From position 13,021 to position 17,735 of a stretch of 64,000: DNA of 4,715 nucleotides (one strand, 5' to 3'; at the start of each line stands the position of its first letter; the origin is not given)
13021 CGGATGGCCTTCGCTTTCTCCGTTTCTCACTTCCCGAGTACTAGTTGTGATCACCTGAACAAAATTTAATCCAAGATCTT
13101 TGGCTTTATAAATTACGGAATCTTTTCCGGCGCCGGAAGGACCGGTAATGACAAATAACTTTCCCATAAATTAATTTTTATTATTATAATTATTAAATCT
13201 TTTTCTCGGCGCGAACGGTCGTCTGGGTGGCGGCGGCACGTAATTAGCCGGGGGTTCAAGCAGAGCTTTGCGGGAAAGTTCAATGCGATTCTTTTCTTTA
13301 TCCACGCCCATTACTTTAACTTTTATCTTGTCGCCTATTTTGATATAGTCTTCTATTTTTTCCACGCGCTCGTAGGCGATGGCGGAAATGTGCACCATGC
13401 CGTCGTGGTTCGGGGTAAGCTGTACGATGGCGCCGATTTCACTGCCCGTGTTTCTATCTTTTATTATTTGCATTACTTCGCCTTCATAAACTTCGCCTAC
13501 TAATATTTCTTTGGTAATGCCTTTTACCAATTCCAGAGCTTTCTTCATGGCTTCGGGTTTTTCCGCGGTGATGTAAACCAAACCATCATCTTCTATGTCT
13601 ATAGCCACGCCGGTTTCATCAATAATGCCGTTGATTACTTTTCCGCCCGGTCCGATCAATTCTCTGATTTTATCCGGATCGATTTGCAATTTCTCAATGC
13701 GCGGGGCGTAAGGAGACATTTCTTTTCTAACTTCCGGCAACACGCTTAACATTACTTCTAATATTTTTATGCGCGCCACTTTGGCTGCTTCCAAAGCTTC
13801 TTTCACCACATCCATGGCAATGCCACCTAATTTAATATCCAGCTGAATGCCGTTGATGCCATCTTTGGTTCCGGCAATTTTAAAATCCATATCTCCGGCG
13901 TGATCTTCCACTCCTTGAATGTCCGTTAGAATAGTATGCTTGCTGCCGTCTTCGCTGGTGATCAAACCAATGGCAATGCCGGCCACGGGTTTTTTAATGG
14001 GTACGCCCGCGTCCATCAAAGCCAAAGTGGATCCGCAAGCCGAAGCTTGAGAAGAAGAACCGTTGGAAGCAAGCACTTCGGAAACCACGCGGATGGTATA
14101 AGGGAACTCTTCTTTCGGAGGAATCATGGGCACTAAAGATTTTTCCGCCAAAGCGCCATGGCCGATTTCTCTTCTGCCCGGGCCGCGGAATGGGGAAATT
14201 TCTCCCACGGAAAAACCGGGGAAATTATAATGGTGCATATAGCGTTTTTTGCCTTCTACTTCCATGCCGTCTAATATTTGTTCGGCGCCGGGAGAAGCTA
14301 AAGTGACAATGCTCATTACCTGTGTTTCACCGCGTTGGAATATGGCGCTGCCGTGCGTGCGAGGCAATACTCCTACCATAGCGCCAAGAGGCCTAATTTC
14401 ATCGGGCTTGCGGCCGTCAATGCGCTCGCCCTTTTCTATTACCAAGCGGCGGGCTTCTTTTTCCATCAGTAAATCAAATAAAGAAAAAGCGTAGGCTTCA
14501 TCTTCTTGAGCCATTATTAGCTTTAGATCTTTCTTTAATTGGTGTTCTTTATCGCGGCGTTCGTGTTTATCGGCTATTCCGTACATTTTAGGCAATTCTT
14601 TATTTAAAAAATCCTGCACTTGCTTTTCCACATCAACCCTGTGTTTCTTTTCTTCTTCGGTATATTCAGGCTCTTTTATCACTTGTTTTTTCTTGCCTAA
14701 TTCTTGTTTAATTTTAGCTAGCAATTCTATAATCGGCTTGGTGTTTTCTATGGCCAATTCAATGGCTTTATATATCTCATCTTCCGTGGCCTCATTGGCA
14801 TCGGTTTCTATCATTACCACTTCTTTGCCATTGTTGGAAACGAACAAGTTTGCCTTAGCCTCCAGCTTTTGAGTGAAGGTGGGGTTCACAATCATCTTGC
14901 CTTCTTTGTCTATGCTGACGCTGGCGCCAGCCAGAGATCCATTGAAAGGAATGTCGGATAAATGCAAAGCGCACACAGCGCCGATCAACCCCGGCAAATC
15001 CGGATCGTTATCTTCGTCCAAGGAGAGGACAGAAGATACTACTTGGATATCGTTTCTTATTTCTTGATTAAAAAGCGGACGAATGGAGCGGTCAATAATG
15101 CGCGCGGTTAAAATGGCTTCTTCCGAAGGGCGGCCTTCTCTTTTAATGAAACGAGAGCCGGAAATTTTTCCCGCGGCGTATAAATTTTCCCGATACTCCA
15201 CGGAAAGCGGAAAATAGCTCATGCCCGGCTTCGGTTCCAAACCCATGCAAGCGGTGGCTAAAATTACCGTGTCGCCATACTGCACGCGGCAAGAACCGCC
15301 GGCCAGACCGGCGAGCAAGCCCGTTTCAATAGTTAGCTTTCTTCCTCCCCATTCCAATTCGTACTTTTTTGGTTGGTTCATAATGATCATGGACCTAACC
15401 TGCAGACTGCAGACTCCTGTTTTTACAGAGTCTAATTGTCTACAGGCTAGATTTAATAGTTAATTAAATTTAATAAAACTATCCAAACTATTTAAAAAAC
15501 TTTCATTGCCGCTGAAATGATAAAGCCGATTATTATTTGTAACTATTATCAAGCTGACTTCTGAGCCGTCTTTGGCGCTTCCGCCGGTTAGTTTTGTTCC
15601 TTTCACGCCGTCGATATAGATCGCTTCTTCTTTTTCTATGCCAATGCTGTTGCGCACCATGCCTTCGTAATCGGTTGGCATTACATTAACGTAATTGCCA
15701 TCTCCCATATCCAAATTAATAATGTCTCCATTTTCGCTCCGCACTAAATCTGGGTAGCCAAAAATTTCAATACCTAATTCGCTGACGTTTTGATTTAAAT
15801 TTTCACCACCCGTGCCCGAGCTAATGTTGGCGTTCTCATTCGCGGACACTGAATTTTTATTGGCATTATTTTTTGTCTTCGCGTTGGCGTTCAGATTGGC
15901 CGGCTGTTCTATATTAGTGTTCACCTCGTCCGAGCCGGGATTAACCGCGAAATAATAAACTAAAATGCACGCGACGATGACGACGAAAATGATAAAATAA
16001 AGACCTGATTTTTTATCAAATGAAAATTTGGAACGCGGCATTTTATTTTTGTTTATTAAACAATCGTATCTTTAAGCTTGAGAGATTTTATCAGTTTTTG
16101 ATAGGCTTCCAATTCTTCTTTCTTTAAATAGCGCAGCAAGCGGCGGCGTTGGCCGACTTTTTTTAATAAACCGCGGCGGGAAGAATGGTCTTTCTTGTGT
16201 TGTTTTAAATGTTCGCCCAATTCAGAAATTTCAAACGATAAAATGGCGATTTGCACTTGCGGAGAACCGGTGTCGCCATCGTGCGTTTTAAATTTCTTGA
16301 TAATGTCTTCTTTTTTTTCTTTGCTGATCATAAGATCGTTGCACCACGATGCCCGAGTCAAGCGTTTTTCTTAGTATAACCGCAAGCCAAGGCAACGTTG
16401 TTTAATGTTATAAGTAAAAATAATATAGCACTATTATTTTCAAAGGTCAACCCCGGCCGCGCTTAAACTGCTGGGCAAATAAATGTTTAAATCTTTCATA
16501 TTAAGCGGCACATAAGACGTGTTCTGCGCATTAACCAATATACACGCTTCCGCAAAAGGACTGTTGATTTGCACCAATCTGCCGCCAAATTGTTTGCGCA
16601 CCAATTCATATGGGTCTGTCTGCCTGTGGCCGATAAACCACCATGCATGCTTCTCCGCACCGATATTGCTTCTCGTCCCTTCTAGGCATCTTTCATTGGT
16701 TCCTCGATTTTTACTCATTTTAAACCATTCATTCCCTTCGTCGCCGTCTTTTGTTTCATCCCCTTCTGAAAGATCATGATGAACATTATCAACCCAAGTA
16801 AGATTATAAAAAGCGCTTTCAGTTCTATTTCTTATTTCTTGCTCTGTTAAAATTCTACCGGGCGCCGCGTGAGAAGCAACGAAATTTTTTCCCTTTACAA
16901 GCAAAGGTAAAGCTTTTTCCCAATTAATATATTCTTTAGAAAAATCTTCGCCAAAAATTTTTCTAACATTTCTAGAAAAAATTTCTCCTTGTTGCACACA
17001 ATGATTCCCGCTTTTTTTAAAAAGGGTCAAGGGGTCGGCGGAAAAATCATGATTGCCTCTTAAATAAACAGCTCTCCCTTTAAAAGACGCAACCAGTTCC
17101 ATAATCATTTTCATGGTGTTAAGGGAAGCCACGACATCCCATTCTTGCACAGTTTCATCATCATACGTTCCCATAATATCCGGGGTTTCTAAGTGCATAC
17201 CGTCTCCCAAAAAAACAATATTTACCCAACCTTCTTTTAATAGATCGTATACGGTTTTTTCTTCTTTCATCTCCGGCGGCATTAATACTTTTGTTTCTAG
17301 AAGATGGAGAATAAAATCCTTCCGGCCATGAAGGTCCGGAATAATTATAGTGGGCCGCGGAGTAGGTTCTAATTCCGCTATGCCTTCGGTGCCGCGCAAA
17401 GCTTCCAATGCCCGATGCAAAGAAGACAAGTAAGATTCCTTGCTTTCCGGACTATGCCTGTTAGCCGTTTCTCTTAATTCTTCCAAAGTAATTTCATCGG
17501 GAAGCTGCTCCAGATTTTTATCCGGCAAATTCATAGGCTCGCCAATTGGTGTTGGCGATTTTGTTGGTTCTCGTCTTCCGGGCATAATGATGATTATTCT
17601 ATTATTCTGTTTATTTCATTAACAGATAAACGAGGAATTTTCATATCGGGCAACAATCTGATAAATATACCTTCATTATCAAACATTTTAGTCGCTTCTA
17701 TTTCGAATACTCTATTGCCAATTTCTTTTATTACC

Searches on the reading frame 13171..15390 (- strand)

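Call 25: search_protein_families(library=pfam, proteins=[window:13171-15390:-], max_evalue=0.001)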
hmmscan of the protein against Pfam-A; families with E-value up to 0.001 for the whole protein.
window:13171-15390:- (739 aa): 5 families
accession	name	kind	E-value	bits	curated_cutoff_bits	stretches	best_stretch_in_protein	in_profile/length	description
PF01138.27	RNase_PH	-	2.9e-52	177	25.5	2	331-464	1-130/130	3' exoribonuclease family, domain 1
PF00575.29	S1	-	5.3e-15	56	22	1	631-708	4-74/74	S1 RNA binding domain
PF03725.20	RNase_PH_C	-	2.9e-13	50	20.8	2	163-215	12-66/67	3' exoribonuclease family, domain 2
PF00013.35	KH_1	-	2.4e-11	43.7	21.5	1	566-623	2-65/66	KH domain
PF03726.19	PNPase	-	3.8e-08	34.1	24.6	1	254-328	2-81/81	Polyribonucleotide nucleotidyltransferase, RNA binding domain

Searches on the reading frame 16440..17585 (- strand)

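Call 25: search_protein_families(library=pfam, proteins=[window:16440-17585:-], max_evalue=0.001)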
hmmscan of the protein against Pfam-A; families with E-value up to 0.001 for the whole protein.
window:16440-17585:- (381 aa): 2 families
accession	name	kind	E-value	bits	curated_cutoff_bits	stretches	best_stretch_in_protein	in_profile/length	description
PF00149.33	Metallophos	-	0.0004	21.3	21.5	1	79-273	3-131/191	Calcineurin-like phosphoesterase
PF00364.28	Biotin_lipoyl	-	0.00045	20.4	22.1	0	144-176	25-57/73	Biotin-requiring enzyme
